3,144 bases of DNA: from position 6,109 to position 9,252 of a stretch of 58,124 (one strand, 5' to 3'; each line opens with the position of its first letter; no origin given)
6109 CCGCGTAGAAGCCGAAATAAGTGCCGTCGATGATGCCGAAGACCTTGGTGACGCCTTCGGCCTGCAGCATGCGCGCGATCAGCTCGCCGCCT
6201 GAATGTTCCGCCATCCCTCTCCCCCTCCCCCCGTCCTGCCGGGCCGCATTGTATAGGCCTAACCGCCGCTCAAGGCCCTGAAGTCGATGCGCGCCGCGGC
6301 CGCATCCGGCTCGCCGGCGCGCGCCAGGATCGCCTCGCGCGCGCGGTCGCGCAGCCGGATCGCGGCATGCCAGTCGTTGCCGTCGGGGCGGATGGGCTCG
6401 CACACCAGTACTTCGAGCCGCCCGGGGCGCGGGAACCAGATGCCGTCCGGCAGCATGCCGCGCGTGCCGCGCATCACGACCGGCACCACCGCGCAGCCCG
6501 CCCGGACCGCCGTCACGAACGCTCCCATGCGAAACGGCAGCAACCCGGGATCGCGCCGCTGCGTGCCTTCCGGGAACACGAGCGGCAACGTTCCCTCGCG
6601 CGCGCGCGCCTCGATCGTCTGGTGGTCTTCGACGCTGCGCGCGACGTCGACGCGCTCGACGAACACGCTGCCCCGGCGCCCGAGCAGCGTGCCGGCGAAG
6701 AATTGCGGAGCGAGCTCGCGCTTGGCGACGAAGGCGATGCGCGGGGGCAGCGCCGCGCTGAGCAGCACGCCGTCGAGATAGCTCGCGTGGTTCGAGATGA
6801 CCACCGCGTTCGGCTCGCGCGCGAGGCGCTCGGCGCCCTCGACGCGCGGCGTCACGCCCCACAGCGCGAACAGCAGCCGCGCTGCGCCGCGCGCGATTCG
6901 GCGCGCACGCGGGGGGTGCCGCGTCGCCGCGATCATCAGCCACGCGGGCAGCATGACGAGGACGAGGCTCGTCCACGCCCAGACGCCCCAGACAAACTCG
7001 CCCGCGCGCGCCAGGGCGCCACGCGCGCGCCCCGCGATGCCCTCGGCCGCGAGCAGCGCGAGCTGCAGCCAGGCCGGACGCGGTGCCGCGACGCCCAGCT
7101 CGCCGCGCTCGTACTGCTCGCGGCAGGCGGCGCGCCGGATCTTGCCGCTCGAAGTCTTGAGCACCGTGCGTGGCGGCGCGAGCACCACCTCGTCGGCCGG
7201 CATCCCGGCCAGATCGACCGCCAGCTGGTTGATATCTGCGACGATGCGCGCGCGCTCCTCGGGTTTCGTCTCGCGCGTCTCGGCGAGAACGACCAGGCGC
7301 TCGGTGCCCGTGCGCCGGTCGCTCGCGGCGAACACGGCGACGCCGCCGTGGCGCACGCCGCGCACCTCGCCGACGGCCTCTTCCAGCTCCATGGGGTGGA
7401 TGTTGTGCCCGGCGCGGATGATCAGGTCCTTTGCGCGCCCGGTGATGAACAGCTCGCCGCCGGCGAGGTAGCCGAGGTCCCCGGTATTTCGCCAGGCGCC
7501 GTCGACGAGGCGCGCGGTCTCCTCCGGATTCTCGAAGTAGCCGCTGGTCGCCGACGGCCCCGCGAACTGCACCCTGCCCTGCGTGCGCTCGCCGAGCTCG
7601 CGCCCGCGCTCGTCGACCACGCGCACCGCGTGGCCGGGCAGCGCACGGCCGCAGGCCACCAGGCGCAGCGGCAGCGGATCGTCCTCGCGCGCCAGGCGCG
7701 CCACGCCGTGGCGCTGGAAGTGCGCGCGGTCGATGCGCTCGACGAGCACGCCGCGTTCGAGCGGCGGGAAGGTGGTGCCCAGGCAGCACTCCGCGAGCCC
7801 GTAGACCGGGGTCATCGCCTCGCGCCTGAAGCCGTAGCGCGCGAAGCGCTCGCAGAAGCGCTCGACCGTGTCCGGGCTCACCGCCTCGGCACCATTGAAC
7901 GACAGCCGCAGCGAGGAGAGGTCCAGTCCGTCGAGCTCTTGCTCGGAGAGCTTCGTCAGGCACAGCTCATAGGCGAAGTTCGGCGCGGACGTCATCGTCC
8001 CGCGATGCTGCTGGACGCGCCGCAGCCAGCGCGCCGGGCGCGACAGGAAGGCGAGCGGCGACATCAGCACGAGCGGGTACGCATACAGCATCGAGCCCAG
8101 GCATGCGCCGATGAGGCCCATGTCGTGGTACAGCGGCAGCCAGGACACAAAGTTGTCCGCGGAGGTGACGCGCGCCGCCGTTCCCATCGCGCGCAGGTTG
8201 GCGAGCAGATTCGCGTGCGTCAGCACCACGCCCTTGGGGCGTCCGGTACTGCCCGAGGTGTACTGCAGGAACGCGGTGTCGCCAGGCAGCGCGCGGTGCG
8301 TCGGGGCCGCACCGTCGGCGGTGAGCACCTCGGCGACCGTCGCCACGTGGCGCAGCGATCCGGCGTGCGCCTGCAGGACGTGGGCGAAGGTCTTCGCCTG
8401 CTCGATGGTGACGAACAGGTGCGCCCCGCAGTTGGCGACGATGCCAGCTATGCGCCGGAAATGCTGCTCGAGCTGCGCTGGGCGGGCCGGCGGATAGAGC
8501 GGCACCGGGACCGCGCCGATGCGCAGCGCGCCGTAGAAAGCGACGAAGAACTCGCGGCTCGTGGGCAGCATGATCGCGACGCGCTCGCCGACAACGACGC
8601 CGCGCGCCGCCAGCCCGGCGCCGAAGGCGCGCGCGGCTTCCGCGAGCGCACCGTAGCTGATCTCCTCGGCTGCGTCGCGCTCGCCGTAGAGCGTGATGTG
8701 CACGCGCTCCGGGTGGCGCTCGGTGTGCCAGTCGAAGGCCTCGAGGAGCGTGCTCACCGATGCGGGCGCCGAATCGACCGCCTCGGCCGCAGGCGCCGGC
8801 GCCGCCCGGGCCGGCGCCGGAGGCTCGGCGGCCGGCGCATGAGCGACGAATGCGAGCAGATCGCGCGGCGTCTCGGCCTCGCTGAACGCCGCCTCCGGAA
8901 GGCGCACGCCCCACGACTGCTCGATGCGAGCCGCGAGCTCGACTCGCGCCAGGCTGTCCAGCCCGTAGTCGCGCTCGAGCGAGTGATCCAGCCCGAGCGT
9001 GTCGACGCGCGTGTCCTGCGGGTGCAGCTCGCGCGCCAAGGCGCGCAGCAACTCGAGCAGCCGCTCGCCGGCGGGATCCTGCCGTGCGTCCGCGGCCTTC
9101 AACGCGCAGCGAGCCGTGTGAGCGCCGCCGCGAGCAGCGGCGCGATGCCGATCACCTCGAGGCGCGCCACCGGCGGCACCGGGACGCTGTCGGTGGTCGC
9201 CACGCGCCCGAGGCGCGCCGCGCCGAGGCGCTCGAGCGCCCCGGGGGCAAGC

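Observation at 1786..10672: FNR-box-headed, translationally coupled 7-gene operon built around an ACP/adenylase/acyltransferase protein: candidate undescribed lipid or acyl-metabolite pathway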

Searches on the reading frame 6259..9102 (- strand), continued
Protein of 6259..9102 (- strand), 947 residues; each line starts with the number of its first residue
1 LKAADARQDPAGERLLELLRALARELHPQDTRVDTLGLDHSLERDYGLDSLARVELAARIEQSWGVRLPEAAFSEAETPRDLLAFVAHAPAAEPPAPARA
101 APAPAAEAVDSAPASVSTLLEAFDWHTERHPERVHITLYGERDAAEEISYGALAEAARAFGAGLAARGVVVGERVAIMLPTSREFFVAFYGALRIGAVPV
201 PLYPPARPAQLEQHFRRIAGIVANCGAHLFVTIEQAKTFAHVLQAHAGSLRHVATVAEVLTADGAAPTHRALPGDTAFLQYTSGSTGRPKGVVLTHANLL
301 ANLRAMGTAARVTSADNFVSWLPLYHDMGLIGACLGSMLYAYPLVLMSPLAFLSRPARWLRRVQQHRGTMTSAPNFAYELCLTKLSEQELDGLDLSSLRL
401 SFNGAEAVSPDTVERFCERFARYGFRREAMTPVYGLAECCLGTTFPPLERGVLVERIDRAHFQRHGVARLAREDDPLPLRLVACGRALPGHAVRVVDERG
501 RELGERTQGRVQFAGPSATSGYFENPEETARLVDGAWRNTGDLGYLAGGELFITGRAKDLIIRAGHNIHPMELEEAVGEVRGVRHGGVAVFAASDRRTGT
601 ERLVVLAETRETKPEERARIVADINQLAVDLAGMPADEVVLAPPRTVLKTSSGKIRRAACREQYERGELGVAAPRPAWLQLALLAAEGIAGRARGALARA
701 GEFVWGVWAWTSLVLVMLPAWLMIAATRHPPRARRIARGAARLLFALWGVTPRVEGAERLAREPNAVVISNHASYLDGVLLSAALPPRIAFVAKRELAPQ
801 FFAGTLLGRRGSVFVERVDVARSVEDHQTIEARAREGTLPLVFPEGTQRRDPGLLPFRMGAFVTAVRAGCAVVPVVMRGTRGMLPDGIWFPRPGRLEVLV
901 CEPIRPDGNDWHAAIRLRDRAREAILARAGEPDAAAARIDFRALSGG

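Call 45: find_encoding_contigs(protein=P0019, flank=9000, max_places=1)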
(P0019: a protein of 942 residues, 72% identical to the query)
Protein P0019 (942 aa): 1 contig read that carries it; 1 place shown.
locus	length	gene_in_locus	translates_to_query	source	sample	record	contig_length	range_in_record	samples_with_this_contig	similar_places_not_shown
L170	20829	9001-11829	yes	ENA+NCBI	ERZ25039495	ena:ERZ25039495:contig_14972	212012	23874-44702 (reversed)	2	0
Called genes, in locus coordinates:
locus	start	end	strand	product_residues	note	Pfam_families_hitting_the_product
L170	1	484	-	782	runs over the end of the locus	PF02771:Acyl-CoA_dh_N, PF02770:Acyl-CoA_dh_M, PF00441:Acyl-CoA_dh_1, PF09317:ACDH_C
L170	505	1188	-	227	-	PF00440:TetR_N, PF17939:TetR_C_30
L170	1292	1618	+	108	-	-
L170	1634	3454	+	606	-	PF00664:ABC_membrane, PF00005:ABC_tran, PF02463:SMC_N (weak)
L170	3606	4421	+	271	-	PF00768:Peptidase_S11, PF02113:Peptidase_S13 (faint), PF13354:Beta-lactamase2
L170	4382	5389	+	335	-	PF10017:Methyltransf_33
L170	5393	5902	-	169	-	PF07963:N_methyl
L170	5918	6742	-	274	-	PF09339:HTH_IclR, PF12802:MarR_2 (faint), PF01614:IclR_C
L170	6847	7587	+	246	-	PF02754:CCG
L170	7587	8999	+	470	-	PF02589:LUD_dom, PF13187:Fer4_9 (faint), PF00037:Fer4 (faint), PF12797:Fer4_2 (faint), PF12800:Fer4_4 (faint), PF13183:Fer4_8, PF13534:Fer4_17 (weak), PF11870:LutB_C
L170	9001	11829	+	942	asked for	PF00550:PP-binding, PF00501:AMP-binding, PF01553:Acyltransferase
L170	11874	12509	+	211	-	PF02776:TPP_enzyme_N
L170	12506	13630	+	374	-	PF00205:TPP_enzyme_M, PF02775:TPP_enzyme_C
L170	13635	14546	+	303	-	PF13593:SBF_like, PF01758:SBF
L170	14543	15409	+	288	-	PF01073:3Beta_HSD, PF01370:Epimerase, PF02719:Polysacc_synt_2 (weak), PF04321:RmlD_sub_bind, PF05368:NmrA (faint), PF13460:NAD_binding_10, PF16363:GDP_Man_Dehyd, PF07993:NAD_binding_4 (weak)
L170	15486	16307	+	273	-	PF00106:adh_short, PF08659:KR, PF01370:Epimerase (weak), PF13561:adh_short_C2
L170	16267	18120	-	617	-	PF05430:Methyltransf_30, PF01266:DAO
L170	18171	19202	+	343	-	PF00171:Aldedh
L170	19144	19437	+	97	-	PF00171:Aldedh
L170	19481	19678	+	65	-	-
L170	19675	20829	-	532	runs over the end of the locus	PF00034:Cytochrom_C (weak), PF13442:Cytochrome_CBB3, PF00034:Cytochrom_C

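Call 46: find_encoding_contigs(protein=P0022, flank=9000, max_places=1)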
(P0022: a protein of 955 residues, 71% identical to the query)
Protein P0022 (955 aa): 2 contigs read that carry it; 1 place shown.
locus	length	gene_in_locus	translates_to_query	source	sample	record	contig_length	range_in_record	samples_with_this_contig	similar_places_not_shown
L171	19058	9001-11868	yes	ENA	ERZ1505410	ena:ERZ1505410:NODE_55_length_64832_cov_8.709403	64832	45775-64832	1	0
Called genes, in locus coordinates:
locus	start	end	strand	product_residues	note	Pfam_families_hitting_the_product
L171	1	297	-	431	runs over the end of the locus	PF00108:Thiolase_N, PF02803:Thiolase_C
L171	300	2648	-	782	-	PF02771:Acyl-CoA_dh_N, PF02770:Acyl-CoA_dh_M, PF00441:Acyl-CoA_dh_1, PF09317:ACDH_C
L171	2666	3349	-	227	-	PF00440:TetR_N, PF17939:TetR_C_30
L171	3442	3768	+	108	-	-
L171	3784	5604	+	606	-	PF00664:ABC_membrane, PF00005:ABC_tran, PF02463:SMC_N (weak)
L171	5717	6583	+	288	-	PF00768:Peptidase_S11, PF13354:Beta-lactamase2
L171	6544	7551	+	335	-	PF10017:Methyltransf_33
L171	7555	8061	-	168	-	PF07963:N_methyl (weak)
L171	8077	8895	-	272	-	PF09339:HTH_IclR, PF12802:MarR_2 (weak), PF01614:IclR_C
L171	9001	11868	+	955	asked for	PF00550:PP-binding, PF00501:AMP-binding, PF01553:Acyltransferase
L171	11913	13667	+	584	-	PF02776:TPP_enzyme_N, PF00205:TPP_enzyme_M, PF02775:TPP_enzyme_C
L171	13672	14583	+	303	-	PF13593:SBF_like, PF01758:SBF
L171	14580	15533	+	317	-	PF01073:3Beta_HSD, PF01370:Epimerase, PF02719:Polysacc_synt_2 (faint), PF04321:RmlD_sub_bind (weak), PF13460:NAD_binding_10 (weak), PF16363:GDP_Man_Dehyd, PF07993:NAD_binding_4 (weak)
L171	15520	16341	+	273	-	PF00106:adh_short, PF08659:KR, PF01370:Epimerase (weak), PF13561:adh_short_C2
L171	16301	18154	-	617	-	PF05430:Methyltransf_30, PF01266:DAO, PF13450:NAD_binding_8 (faint)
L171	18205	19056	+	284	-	?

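Call 47: find_encoding_contigs(protein=P0041, flank=9000, max_places=1)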
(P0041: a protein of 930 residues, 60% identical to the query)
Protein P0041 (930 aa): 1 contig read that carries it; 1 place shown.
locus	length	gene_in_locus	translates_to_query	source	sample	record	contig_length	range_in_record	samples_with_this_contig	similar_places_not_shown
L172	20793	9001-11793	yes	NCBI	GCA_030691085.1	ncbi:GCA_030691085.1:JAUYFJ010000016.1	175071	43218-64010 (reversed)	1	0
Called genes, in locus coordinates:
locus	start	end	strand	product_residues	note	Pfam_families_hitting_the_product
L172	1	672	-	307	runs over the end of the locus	PF06574:FAD_syn, PF01687:Flavokinase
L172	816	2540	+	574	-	PF01558:POR, PF01855:POR_N, PF17147:PFOR_II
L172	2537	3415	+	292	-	PF02775:TPP_enzyme_C, PF12367:PFO_beta_C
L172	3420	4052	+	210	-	PF13510:Fer2_4 (weak), PF00111:Fer2 (weak), PF13183:Fer4_8 (faint), PF13534:Fer4_17 (faint), PF13187:Fer4_9 (weak)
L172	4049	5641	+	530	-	PF00890:FAD_binding_2, PF01134:GIDA, PF01266:DAO, PF03486:HI0933_like (weak), PF07992:Pyr_redox_2 (faint), PF12831:FAD_oxidored (weak)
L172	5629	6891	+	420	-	PF01512:Complex1_51K, PF10531:SLBB (weak), PF22461:SLBB_2 (weak), PF10589:NADH_4Fe-4S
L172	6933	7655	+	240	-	-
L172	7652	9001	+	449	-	PF07690:MFS_1, PF11700:ATG22, PF13347:MFS_2, PF07690:MFS_1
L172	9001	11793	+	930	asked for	PF00550:PP-binding, PF00501:AMP-binding, PF01553:Acyltransferase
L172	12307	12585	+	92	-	-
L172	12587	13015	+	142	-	PF01850:PIN (weak)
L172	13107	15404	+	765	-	PF02465:FliD_N, PF07195:FliD_C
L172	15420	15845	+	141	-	PF02561:FliS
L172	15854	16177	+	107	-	PF05400:FliT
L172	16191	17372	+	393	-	PF02120:Flg_hook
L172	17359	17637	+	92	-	PF01312:Bac_export_2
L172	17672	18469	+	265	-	PF07317:PilZN, PF07238:PilZ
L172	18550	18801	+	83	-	-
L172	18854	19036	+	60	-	-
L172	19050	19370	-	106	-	PF02049:FliE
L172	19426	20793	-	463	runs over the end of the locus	PF00072:Response_reg, PF00158:Sigma54_activat, PF14532:Sigma54_activ_2, PF07728:AAA_5, PF25601:AAA_lid_14, PF02954:HTH_8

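Call 48: search_protein_families(library=ncbifam, proteins=[L172:7652-9001:+], max_evalue=0.001)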
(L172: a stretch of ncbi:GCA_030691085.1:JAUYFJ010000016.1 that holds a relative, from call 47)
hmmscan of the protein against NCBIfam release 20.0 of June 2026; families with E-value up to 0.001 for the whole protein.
L172:7652-9001:+ (449 aa): 0 families

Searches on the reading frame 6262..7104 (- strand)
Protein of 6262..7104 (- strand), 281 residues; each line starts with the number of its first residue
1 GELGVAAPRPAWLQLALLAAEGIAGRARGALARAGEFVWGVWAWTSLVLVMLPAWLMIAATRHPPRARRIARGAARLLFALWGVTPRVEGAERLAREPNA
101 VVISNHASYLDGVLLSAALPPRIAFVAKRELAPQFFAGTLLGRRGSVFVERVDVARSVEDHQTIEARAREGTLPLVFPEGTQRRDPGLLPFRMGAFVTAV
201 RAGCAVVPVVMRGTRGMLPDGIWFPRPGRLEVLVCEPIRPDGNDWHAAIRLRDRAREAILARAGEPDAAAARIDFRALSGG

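Call 42: search_protein_families(library=ncbifam, proteins=[window:6262-7104:-], max_evalue=0.01)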
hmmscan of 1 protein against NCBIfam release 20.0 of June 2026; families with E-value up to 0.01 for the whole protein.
seq(281 aa): 8 families
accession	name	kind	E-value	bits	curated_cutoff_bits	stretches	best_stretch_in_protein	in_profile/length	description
TIGR00530.1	AGP_acyltrn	subfamily_domain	5.1e-25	87.7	102.95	1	88-211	6-129/130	1-acylglycerol-3-phosphate O-acyltransferase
NF052552.1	LyOrLpactfOlsARHOCB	equivalog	1e-14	54.2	300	1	48-197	39-182/271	lyso-ornithine lipid O-acyltransferase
NF052553.1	LyOrLpactfOlsABRUA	equivalog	5.7e-14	51.9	300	1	46-200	16-165/263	lyso-ornithine lipid O-acyltransferase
NF006386.0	PRK08633.1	equivalog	6.3e-13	47.4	1221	1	87-214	430-554/1147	acyl-[ACP]--phospholipid O-acyltransferase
NF011593.0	PRK15018.1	equivalog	2.2e-12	47.3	501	1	95-214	62-182/245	1-acylglycerol-3-phosphate O-acyltransferase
NF005291.0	PRK06814.1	equivalog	3.1e-11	41.9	1349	1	56-215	417-567/1140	acyl-[ACP]--phospholipid O-acyltransferase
NF005959.0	PRK08043.1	equivalog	1.2e-07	30.4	886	1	87-214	17-140/719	bifunctional acyl-ACP--phospholipid O-acyltransferase/long-chain-fatty-acid--ACP ligase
NF058536.1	LPAAT_acyl_YihG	equivalog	0.0084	15.4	260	0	83-126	67-110/290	1-acylglycerol-3-phosphate O-acyltransferase, YihG family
